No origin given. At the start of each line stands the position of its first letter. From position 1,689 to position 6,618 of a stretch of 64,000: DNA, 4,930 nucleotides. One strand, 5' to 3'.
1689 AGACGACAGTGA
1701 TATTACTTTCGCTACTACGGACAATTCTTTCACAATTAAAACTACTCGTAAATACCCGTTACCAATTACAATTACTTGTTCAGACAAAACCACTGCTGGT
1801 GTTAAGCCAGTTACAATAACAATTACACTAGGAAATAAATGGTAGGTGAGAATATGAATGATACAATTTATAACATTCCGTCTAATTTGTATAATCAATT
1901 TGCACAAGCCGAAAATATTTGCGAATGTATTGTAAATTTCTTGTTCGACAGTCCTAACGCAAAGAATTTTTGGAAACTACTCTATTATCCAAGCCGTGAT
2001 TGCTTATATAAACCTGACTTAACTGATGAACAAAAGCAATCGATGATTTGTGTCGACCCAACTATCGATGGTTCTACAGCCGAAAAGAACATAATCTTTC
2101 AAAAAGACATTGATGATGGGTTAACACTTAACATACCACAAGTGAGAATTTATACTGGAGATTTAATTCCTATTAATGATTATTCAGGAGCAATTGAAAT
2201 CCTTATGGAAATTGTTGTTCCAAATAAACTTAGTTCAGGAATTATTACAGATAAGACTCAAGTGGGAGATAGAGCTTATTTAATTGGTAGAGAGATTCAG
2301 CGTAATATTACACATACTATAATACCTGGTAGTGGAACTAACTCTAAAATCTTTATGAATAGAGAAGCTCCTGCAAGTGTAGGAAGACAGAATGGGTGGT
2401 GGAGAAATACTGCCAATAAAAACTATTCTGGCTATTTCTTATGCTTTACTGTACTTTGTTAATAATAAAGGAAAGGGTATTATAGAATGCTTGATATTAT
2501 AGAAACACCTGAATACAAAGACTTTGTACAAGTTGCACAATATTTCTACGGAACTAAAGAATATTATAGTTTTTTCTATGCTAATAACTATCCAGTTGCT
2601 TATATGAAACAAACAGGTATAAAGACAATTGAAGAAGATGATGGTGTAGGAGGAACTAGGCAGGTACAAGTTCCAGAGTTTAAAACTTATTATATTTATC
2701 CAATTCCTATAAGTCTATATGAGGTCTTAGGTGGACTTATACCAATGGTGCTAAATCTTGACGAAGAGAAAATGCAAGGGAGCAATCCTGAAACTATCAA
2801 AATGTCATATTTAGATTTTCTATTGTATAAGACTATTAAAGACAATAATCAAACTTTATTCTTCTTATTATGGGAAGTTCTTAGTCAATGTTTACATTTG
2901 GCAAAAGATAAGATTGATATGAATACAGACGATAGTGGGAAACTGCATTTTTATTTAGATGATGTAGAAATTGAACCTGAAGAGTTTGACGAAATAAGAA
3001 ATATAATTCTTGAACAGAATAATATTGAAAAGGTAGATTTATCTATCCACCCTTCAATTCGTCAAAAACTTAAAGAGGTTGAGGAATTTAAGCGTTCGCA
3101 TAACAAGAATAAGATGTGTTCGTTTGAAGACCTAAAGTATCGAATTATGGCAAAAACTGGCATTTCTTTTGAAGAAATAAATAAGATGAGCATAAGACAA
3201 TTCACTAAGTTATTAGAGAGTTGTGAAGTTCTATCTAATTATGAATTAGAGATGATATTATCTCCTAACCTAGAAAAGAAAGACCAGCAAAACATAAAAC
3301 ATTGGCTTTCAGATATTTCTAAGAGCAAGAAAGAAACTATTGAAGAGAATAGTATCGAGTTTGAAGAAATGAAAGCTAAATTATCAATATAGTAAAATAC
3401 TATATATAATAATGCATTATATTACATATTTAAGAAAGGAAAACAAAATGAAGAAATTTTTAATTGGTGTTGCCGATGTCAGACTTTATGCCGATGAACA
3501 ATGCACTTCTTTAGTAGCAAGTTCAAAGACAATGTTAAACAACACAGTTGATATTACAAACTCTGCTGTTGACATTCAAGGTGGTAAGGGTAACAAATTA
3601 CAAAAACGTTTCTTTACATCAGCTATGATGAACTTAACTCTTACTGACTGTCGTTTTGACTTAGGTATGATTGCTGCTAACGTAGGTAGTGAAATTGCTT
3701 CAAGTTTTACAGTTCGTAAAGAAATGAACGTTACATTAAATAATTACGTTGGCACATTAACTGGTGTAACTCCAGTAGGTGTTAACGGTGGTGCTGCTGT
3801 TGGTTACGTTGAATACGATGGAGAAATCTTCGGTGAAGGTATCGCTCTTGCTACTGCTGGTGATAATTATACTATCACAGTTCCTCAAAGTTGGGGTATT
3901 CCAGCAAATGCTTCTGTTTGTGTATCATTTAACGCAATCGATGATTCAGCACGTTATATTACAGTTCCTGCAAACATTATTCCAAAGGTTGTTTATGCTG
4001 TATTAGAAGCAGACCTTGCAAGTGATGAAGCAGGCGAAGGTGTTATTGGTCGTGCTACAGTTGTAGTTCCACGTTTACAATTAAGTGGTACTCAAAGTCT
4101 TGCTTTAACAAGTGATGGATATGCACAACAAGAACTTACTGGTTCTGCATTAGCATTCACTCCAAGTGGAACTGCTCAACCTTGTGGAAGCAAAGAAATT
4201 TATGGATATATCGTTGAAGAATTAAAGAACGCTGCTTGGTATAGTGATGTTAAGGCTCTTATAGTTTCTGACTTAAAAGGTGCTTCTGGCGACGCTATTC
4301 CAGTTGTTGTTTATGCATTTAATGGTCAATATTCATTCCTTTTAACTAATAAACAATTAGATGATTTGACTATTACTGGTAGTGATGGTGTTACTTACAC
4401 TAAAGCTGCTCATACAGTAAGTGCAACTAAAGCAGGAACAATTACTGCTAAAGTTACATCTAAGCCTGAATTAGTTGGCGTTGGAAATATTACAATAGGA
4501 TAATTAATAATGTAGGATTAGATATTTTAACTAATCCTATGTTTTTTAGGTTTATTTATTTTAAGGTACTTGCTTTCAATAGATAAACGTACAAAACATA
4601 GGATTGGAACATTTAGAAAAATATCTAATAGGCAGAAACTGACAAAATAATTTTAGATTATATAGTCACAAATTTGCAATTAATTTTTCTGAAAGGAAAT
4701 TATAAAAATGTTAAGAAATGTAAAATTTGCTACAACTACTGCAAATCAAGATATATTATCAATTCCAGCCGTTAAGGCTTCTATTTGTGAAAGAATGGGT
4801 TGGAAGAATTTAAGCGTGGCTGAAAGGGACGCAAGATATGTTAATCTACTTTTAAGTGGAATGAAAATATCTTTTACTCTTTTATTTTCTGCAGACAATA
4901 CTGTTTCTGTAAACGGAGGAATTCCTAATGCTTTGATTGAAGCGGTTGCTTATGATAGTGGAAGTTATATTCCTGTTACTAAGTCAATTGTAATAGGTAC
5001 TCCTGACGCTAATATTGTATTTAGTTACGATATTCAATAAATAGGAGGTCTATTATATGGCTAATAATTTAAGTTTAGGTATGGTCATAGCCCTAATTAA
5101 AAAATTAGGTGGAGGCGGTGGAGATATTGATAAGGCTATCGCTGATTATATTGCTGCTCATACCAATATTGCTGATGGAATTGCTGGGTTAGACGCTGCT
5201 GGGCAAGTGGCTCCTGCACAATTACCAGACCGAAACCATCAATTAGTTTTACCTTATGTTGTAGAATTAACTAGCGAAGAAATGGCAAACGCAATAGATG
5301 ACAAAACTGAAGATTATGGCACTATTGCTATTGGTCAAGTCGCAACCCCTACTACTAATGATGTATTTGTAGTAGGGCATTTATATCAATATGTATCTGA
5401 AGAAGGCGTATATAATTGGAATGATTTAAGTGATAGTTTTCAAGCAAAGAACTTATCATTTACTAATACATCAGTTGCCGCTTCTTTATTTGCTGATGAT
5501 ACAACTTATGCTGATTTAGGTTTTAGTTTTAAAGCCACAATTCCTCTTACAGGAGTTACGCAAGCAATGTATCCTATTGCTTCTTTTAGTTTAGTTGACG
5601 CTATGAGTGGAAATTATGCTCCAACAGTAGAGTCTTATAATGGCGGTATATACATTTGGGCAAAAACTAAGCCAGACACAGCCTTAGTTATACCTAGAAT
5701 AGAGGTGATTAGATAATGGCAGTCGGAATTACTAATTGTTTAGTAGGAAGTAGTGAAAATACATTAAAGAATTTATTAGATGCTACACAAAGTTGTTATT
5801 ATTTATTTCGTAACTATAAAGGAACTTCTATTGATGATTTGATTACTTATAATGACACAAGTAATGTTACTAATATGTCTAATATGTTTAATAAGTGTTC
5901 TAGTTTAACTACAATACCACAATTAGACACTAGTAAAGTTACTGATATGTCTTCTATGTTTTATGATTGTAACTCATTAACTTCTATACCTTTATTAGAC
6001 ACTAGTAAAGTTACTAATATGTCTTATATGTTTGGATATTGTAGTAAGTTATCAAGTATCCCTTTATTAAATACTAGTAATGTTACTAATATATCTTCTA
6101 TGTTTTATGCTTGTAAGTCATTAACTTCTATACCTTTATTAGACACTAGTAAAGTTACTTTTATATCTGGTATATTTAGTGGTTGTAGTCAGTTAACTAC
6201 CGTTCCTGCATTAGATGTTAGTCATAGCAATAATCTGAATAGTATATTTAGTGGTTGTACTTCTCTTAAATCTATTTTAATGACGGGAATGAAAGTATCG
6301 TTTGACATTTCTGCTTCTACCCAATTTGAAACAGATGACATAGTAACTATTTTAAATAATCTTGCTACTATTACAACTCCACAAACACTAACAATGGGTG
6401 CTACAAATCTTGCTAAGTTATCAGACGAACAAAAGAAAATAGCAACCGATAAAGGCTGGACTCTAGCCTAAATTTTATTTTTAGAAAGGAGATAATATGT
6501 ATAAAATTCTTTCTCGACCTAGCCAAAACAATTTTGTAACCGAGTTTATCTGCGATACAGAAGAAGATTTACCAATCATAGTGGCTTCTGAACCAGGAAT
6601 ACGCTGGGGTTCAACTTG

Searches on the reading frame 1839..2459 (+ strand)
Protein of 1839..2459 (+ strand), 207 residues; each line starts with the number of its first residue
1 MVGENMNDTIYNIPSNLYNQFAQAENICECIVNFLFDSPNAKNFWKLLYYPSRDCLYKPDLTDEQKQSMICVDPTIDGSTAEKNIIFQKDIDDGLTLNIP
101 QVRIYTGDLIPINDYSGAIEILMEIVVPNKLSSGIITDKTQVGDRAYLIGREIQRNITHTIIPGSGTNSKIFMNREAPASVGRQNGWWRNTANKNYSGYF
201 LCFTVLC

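Call 26: search_protein_families(library=pfam, proteins=[window:1839-2459:+], max_evalue=0.01)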
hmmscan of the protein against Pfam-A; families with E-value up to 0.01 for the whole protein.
window:1839-2459:+ (207 aa): 1 family
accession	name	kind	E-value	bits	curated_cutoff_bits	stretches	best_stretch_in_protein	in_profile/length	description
PF06434.19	Aconitase_2_N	-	0.0025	17.9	27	1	89-179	107-198/204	Aconitate hydratase 2 N-terminus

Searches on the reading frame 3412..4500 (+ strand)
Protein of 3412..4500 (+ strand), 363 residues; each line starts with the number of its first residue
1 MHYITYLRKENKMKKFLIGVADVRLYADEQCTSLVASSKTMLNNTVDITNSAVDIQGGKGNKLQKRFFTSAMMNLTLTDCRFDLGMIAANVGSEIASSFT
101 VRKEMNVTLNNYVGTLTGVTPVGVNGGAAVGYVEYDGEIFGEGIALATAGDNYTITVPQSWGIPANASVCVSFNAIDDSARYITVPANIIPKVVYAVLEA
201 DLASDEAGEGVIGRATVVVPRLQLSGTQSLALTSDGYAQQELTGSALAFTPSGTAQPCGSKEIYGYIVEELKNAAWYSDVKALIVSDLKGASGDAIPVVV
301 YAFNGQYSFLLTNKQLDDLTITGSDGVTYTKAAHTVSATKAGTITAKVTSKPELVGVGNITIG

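Call 9: search_protein_families(library=phrogs, proteins=[window:3412-4500:+], max_evalue=0.001)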
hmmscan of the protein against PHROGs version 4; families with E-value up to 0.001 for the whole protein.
window:3412-4500:+ (363 aa): 1 family
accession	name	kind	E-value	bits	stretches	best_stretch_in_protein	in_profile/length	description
phrog_2729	-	head and packaging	2.9e-05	24.5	1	13-233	2-218/252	virion structural protein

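Call 26: search_protein_families(library=pfam, proteins=[window:3412-4500:+], max_evalue=0.01)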
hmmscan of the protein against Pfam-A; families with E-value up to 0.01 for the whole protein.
window:3412-4500:+ (363 aa): 0 families

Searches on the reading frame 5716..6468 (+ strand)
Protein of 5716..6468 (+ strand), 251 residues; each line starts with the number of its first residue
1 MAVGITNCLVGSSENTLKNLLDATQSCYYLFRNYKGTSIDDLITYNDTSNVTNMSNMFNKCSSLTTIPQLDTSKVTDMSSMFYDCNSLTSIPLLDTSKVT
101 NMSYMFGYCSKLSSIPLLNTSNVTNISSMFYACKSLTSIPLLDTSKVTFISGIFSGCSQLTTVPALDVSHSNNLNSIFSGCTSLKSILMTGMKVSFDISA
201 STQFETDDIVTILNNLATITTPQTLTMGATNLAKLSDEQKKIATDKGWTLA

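Call 9: search_protein_families(library=phrogs, proteins=[window:5716-6468:+], max_evalue=0.001)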
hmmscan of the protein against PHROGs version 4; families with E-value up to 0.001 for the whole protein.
window:5716-6468:+ (251 aa): 6 families
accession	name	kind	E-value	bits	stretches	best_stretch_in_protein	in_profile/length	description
phrog_22899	-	unknown function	1.1e-25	90.2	1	45-199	901-1056/1857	-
phrog_9915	-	unknown function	8.8e-20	70.6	1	44-188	1214-1372/1813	-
phrog_17273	-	unknown function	8e-18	64.1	2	90-204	1152-1269/1713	-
phrog_3649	-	unknown function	5.4e-14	53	2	33-110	250-328/375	-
phrog_29123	-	unknown function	4.2e-06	26.6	0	75-136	360-427/459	-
phrog_35701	-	unknown function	0.00054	20.9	0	43-61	12-30/78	-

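Call 26: search_protein_families(library=pfam, proteins=[window:5716-6468:+], max_evalue=0.01)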
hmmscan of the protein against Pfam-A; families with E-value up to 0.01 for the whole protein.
window:5716-6468:+ (251 aa): 2 families
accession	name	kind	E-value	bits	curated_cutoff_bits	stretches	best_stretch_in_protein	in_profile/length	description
PF03382.20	DUF285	-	5.3e-28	97.6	25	2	26-136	2-113/120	Mycoplasma protein of unknown function, DUF285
PF25013.1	LRR_Zer-1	-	0.00021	21.9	27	1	110-200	5-95/137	Zer-1-like, Leucine-rich repeats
